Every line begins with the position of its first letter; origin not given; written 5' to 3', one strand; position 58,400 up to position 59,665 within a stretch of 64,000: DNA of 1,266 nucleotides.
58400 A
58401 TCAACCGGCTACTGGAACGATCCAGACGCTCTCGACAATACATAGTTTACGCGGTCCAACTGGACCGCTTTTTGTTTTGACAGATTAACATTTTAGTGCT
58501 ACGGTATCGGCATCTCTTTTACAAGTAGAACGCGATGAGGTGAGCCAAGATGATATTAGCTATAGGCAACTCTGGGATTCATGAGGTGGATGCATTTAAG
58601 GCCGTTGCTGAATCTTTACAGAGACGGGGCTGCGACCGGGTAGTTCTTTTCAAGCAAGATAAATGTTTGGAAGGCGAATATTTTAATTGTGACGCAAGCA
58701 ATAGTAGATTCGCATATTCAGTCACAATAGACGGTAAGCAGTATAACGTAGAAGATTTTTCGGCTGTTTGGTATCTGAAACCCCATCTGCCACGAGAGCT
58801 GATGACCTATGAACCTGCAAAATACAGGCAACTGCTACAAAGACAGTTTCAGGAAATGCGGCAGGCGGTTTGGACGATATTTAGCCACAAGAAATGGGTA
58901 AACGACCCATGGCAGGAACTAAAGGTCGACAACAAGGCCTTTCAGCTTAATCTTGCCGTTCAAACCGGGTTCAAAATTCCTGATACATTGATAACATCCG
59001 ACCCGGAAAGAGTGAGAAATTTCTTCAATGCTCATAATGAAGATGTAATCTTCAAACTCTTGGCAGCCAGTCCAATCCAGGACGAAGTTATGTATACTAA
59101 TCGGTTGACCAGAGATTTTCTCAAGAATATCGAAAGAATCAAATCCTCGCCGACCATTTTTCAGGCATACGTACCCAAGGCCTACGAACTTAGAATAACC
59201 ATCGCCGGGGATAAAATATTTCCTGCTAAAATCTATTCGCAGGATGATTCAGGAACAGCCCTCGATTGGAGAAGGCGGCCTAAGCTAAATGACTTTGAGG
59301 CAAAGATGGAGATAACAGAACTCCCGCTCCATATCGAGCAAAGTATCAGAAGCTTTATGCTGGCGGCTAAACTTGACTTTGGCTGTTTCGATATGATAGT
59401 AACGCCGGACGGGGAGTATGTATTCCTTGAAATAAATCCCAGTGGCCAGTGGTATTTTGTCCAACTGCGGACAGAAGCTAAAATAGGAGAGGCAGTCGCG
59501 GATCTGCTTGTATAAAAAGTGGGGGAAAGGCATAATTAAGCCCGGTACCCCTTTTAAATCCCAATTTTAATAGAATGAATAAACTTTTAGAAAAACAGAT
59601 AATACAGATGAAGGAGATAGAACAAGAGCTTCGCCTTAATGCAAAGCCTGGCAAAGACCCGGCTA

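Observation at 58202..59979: Graspetide (microviridin-like) RiPP cluster: leader/core precursor peptide plus an ATP-grasp peptide ligase in a CPR-like genome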

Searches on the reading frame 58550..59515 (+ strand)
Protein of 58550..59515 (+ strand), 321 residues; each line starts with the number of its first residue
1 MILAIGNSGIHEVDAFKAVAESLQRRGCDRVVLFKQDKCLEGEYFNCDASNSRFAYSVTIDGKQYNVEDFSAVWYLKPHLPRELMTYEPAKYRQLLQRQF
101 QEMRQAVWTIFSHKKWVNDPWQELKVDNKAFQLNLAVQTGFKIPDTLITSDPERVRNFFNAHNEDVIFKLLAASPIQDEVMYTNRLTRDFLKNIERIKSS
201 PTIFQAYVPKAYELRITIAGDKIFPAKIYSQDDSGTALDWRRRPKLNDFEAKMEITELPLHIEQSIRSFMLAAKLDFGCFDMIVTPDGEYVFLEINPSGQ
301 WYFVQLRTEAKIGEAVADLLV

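Call 3: search_protein_families(library=pfam, proteins=[window:58550-59515:+], max_evalue=1)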
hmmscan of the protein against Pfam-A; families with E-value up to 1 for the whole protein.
window:58550-59515:+ (321 aa): 3 families
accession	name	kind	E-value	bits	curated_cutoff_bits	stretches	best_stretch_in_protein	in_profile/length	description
PF21068.3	ATPgraspMvdD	-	0.00014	22.4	27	1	15-121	13-118/121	MvdD pre-ATP grasp domain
PF02955.21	GSH-S_ATP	-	0.0032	17.4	23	1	143-225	12-97/175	Prokaryotic glutathione synthetase, ATP-grasp domain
PF14397.11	ATPgrasp_ST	-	0.092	12.4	31.4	1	117-170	10-67/278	Sugar-transfer associated ATP-grasp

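Call 4: search_protein_families(library=ncbifam, proteins=[window:58550-59515:+], max_evalue=1)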
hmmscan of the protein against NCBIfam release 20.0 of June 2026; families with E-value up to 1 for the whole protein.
window:58550-59515:+ (321 aa): 10 families
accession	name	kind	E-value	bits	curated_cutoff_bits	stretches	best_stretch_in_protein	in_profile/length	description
TIGR04185.1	ATPgraspMvdC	equivalog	4e-61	206.9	425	1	15-321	10-317/318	MvdC family ATP-grasp ribosomal peptide maturase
TIGR04187.1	GRASP_SAV_5884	subfamily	1.1e-57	195.6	350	1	19-320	16-311/312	ATP-grasp ribosomal peptide maturase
TIGR04184.1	ATPgraspMvdD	equivalog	8.9e-55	186.1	475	1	14-321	11-320/321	MvdD family ATP-grasp ribosomal peptide maturase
TIGR04192.1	GRASP_w_spasm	equivalog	2.9e-30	105.7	230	1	50-320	41-318/318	grasp-with-spasm system ATP-grasp peptide maturase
TIGR00768.1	rimK_fam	subfamily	2.1e-07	30.6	143.4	1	115-318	74-274/276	RimK family alpha-L-glutamate ligase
NF005315.0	PRK06849.1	equivalog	0.00053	19.1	406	1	125-209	113-195/389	hypothetical protein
NF003573.0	PRK05246.1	equivalog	0.0012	17.6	272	1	117-220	113-215/316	glutathione synthase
TIGR01380.1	glut_syn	equivalog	0.005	15.9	299.05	1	142-221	133-215/312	glutathione synthase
NF009110.0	PRK12458.1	subfamily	0.013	14.5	408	1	141-213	145-219/349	glutathione synthetase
TIGR04356.1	grasp_GAK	hypoth_equivalog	0.055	12.5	300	1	132-295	104-258/287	GAK system ATP-grasp enzyme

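Call 5: find_homologous_proteins(query=window:58550-59515:+)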
Query window:58550-59515:+ (321 aa): 617 proteins with E <= 0.001 among 1495 candidates; the best 120 are listed.
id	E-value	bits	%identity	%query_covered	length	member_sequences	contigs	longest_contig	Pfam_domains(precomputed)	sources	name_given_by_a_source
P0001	7.3e-214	726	99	100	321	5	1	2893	-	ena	-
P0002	7.6e-141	487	100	67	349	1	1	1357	-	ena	-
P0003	7.2e-131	454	59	100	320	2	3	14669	PF08443.17,PF21068.4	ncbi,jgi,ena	-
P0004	2.1e-130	452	62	100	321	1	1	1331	PF21068.4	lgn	-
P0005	4.7e-130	451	61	100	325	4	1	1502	PF08443.17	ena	-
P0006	1.2e-129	450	58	100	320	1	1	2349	PF21068.4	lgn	-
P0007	5.8e-129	448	58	100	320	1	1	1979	PF08443.17,PF21068.4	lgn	-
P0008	9.7e-129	447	60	100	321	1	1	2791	PF08443.17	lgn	-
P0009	3.0e-128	445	60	100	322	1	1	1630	PF08443.17,PF21068.4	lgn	-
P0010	8.4e-128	444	57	100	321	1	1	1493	PF08443.17,PF21068.4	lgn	-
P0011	2.4e-127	442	60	100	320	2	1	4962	-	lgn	-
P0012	2.1e-126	439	58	100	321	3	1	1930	PF08443.17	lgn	-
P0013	4.7e-126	438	60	100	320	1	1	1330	PF21068.4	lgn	-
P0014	7.4e-126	437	58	100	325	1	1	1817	PF21068.4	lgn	-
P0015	1.5e-125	436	58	100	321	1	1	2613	PF08443.17,PF21068.4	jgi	-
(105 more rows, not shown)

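Call 8: find_related_loci(query=A1, collection=genome_contigs, flank=4000)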
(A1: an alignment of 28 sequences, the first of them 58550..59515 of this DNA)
Query A1 (321 aa) in genome_contigs; peptide patterns used: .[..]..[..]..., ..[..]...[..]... (x = any residue, [..] = any of these).
599 stretches matched a pattern (row limit reached: there are more); 585 encode a relative of the query (tblastn E <= 1e-3); the best 80 are kept; 80 distinct loci.
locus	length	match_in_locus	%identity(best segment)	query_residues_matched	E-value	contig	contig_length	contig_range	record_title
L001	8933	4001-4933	60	1-312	8e-131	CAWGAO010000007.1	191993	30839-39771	MAG: Candidatus Tagabacteria bacterium isolate MFD04408.bin.2.160 genome assembly, contig: contig_70654, whole genome sh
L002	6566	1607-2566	55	1-321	3e-126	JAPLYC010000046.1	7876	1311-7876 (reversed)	MAG: Candidatus Parcubacteria bacterium isolate LacPavin_0920_SED3_MAG_40_21 LacPavin_0920_SED3_scaffold_1529568, whole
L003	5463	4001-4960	54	1-321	1e-119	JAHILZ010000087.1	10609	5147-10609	MAG: Patescibacteria group bacterium isolate KR13_N2.mb.46 KR13_N2.mb.46_k141_377224, whole genome shotgun sequence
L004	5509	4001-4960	52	1-321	6e-115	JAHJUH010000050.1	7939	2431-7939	MAG: Patescibacteria group bacterium isolate OS_PC_MetaG.mb.97 OS_PC_MetaG.mb.97_k141_165887, whole genome shotgun seque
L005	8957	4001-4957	53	1-320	1e-114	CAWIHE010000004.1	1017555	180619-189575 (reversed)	MAG: Candidatus Uhrbacteria bacterium isolate MFD03726.bin.1.68 genome assembly, contig: contig_72709, whole genome shot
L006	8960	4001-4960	47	1-321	3e-105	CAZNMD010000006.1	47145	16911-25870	MAG TPA_asm: uncultured Candidatus Saccharibacteria bacterium isolate SRP287051_co1_29 genome assembly, contig: NODE_138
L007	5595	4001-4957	45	2-321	1e-98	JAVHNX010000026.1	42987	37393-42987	MAG: Candidatus Paceibacterota bacterium isolate WB02no17_34_18 NODE_296_length_42987_cov_10.995574, whole genome shotgu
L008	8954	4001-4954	44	1-320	6e-93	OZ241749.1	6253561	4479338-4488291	MAG: Chitinophagaceae bacterium isolate ca40f1fe-4a6d-4d15-ad54-0159cd83673b genome assembly, chromosome: 1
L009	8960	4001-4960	54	1-321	6e-123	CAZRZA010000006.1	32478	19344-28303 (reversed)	MAG TPA_asm: uncultured Gammaproteobacteria bacterium isolate SRP200020_co5_4 genome assembly, contig: NODE_2050_length_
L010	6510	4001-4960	51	1-321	2e-114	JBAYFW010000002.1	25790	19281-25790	MAG: Candidatus Paceibacterota bacterium isolate SO_2016_GW1_110 scaffold03342_OW334_2016, whole genome shotgun sequence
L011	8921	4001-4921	39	1-321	2e-77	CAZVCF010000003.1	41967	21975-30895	MAG TPA_asm: uncultured Gammaproteobacteria bacterium isolate binchicken_co38_723 genome assembly, contig: NODE_1956_len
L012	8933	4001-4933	41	1-320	2e-76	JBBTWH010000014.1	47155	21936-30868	MAG: Patescibacteria group bacterium isolate H41-bin254_1 H41_bin254_1_000000000014, whole genome shotgun sequence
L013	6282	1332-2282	38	2-317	2e-74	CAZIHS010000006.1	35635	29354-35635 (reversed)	MAG TPA_asm: uncultured Gammaproteobacteria bacterium isolate binchicken_co16_148 genome assembly, contig: NODE_1991_len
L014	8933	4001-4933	38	1-320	3e-70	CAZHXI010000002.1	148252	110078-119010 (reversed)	MAG TPA_asm: uncultured Gammaproteobacteria bacterium isolate SRP278252_co2_296 genome assembly, contig: NODE_127_length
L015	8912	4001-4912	38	1-321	7e-70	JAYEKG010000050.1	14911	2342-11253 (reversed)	MAG: Patescibacteria group bacterium isolate MAG143 MAG143_50, whole genome shotgun sequence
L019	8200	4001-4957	36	2-320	1e-56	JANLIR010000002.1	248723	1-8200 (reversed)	MAG: Candidatus Wolfebacteria bacterium isolate S40-20 k99_361655, whole genome shotgun sequence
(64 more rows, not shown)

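Call 30: search_solved_structures(query=window:58550-59515:+, max_evalue=0.001, show_alignments=2)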
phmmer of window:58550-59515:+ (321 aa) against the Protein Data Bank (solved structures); distinct sequences matched with E-value up to 0.001: 6.
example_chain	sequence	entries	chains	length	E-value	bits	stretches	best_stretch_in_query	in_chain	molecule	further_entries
5ig8_A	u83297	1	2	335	1.3e-42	149.1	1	16-321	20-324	ATP grasp ligase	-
7m4s_A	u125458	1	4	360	3.2e-40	141.2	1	43-321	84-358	AMdnB protein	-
5ig9_A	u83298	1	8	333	1e-36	129.7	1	59-321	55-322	ATP grasp ligase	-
7mgv_A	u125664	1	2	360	1e-34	123.1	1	17-320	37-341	CdnC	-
9bou_A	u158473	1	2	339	1.3e-18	70.3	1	101-320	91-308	MvdD-like pre-ATP grasp domain-containing protein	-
7drm_A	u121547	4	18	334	3.1e-07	32.9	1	128-312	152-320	ATP-grasp domain-containing protein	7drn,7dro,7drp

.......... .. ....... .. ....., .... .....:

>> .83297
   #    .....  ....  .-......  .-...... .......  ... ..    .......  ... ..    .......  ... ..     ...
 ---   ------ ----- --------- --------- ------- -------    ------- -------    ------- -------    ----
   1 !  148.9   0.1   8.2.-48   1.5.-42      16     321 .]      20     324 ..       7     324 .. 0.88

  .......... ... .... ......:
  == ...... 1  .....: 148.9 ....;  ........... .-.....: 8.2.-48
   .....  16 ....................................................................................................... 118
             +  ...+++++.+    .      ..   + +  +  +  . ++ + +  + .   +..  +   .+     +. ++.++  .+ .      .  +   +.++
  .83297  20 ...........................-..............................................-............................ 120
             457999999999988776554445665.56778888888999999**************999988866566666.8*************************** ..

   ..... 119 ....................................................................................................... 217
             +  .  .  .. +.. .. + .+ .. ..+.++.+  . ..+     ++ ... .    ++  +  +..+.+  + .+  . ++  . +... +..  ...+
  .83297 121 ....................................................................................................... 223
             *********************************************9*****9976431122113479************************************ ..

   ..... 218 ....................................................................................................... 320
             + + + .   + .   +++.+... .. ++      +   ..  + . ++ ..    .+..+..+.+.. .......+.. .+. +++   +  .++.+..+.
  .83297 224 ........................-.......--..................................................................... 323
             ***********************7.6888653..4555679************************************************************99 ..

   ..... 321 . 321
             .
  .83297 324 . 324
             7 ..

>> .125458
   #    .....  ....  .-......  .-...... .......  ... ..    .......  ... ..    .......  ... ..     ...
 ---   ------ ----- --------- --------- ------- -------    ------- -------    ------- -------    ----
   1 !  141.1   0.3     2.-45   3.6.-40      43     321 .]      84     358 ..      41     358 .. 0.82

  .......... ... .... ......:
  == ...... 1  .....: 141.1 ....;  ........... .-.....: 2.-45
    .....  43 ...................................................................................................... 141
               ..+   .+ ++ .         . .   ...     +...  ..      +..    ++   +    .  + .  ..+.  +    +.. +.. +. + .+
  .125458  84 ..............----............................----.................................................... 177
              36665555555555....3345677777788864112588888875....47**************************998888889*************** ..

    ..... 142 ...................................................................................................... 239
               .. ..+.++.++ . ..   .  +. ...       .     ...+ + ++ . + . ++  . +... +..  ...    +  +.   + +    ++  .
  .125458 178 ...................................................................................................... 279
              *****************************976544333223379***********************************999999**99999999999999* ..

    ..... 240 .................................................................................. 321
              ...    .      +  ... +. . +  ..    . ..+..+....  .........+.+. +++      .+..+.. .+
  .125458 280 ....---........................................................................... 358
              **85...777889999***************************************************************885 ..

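Call 38: search_protein_families(library=pfam, proteins=[L004:1446-3596:+, L004:350-1381:+, L015:4958-5542:+, L019:3215-3913:-], max_evalue=0.001)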
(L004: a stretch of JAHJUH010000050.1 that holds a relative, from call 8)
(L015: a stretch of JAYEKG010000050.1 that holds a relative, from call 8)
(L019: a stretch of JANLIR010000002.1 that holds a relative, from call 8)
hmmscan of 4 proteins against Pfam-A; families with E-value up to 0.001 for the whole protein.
L004:1446-3596:+ (716 aa): 6 families
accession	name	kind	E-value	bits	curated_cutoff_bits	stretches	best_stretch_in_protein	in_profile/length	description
PF02518.31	HATPase_c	-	2.4e-25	89.6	26.4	1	602-711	2-109/111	Histidine kinase-, DNA gyrase B-, and HSP90-like ATPase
PF00512.31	HisKA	-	1.1e-16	61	26.9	1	486-554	1-66/66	His Kinase A (phospho-acceptor) domain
PF16927.11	HisKA_7TM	-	1.9e-16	61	28.6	1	10-222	4-222/224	N-terminal 7TM region of histidine kinase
PF13492.12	GAF_3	-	9e-10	39.5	27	1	317-448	1-129/129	GAF domain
PF13185.12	GAF_2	-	1.6e-07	32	28.6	1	394-447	84-136/136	GAF domain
PF01590.32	GAF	-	1.7e-07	32.3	22.4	1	301-446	2-133/133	GAF domain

L004:350-1381:+ (343 aa): 2 families
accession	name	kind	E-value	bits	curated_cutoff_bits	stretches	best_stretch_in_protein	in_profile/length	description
PF12147.14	Methyltransf_20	-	1.7e-05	24.6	21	1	75-237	41-196/309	Putative methyltransferase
PF13847.12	Methyltransf_31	-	0.00025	21.2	27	1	176-292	5-117/145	Methyltransferase domain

L015:4958-5542:+ (194 aa): 1 family
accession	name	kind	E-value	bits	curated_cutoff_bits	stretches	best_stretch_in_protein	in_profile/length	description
PF20329.3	DUF6624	-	1.1e-13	51.5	27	1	6-162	2-156/173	Family of unknown function (DUF6624)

L019:3215-3913:- (232 aa): 6 families
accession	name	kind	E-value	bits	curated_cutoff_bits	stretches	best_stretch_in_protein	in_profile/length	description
PF13431.12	TPR_17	-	7.5e-07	29.4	24.4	0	158-185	2-29/34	Tetratricopeptide repeat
PF13414.12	TPR_11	-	3.4e-06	27.1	26.8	0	86-105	16-35/42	TPR repeat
PF13181.12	TPR_8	-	7.3e-06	26.2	25.7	1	142-168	8-34/34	Tetratricopeptide repeat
PF00515.34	TPR_1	-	7.4e-06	26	27.8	0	142-168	8-34/34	Tetratricopeptide repeat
PF13432.12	TPR_16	-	6.7e-05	23.7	32.7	0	86-133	19-63/65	Tetratricopeptide repeat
PF07719.23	TPR_2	-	0.00029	21.2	27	0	141-168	7-34/34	Tetratricopeptide repeat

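Call 77: predict_structure(alignment_id=A1)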
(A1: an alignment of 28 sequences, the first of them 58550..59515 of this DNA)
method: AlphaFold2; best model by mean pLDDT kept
length: 321 residues; sequences in the alignment: 28
mean_pLDDT: 90.0   pTM: 0.88
mean pLDDT of the five models: 90.0, 89.1, 88.8, 87.9, 87.0
residues with pLDDT >= 90: 220; 70-90: 87; 50-70: 12; < 50: 2
segments of 3 or more residues with pLDDT < 50: none
pLDDT, mean of each block of 10 residues (from residue 1): 91 88 92 93 91 90 93 91 91 91 90 90 92 97 97 97 94 73 86 90 95 95 93 75 57 92 98 95 96 88 86 93 90
secondary structure, 60 per line:
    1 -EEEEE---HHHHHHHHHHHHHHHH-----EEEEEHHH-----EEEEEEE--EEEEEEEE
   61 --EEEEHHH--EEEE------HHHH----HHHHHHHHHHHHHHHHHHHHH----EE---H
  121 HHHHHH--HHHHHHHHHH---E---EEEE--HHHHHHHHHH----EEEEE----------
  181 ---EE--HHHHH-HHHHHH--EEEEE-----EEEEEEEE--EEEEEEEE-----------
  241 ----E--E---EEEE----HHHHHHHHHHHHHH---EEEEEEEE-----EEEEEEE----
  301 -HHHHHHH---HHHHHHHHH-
elements in order: E2-6 H10-25 E31-35 E44-50 E53-60 E63-66 E72-75 H82-85 H90-110 H120-126 H129-138 E146-149 H152-161 E166-170 H188-192 H194-199 E202-206 E212-219 E222-229 E252-255 H260-273 E277-284 E290-296 H302-308 H312-320

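Call 79: fold_search(model_id=the predicted structure, library=pdb)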
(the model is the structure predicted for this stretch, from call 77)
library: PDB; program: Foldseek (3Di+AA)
matches with E <= 10: 1234; with E <= 0.001: 732
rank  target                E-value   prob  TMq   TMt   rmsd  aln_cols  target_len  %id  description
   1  7mgv_A                4.0e-28  1.00  0.80  0.78   5.5       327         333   28  Chryseobacterium gregarium RiPP-associated ATP-grasp ligase in complex with ADP, and a leader and core peptide (released 2021-06-23)
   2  7m4s_A                3.3e-27  1.00  0.81  0.83   3.3       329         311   29  Crystal structure of macrocyclase AMdnB from Anabaena sp. PCC 7120 (released 2021-11-03)
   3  5ig9_C                4.9e-27  1.00  0.84  0.86   4.2       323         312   28  Crystal structure of macrocyclase MdnC bound with precursor peptide MdnA from Microcystis aeruginosa MRC (released 2016-09-21)
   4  5ig9_G                6.2e-27  1.00  0.84  0.86   4.5       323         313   28  Crystal structure of macrocyclase MdnC bound with precursor peptide MdnA from Microcystis aeruginosa MRC (released 2016-09-21)
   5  5ig9_A                6.9e-27  1.00  0.84  0.84   4.9       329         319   27  Crystal structure of macrocyclase MdnC bound with precursor peptide MdnA from Microcystis aeruginosa MRC (released 2016-09-21)
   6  5ig9_E                8.2e-27  1.00  0.84  0.87   4.4       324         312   28  Crystal structure of macrocyclase MdnC bound with precursor peptide MdnA from Microcystis aeruginosa MRC (released 2016-09-21)
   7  7m4s_B                9.5e-26  1.00  0.82  0.84   3.5       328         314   29  Crystal structure of macrocyclase AMdnB from Anabaena sp. PCC 7120 (released 2021-11-03)
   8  5ig9_D                2.8e-25  1.00  0.83  0.87   2.6       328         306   26  Crystal structure of macrocyclase MdnC bound with precursor peptide MdnA from Microcystis aeruginosa MRC (released 2016-09-21)
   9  5ig9_H                4.0e-25  1.00  0.83  0.86   3.2       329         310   26  Crystal structure of macrocyclase MdnC bound with precursor peptide MdnA from Microcystis aeruginosa MRC (released 2016-09-21)
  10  5ig9_F                1.5e-24  1.00  0.83  0.88   2.7       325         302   27  Crystal structure of macrocyclase MdnC bound with precursor peptide MdnA from Microcystis aeruginosa MRC (released 2016-09-21)
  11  5ig9_B                1.9e-24  1.00  0.83  0.87   2.7       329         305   26  Crystal structure of macrocyclase MdnC bound with precursor peptide MdnA from Microcystis aeruginosa MRC (released 2016-09-21)
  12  7m4s_D                6.2e-24  1.00  0.75  0.82   3.8       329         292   28  Crystal structure of macrocyclase AMdnB from Anabaena sp. PCC 7120 (released 2021-11-03)
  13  7m4s_C                1.3e-23  1.00  0.76  0.81   5.0       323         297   29  Crystal structure of macrocyclase AMdnB from Anabaena sp. PCC 7120 (released 2021-11-03)
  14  9bou_A                1.5e-23  1.00  0.72  0.78   4.7       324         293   21  Crystal structure of ATP-grasp ligase PruB from Streptomyces coelicolor A3(2) (released 2024-12-18)
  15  9bou_B                1.8e-22  1.00  0.70  0.78   5.9       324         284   22  Crystal structure of ATP-grasp ligase PruB from Streptomyces coelicolor A3(2) (released 2024-12-18)
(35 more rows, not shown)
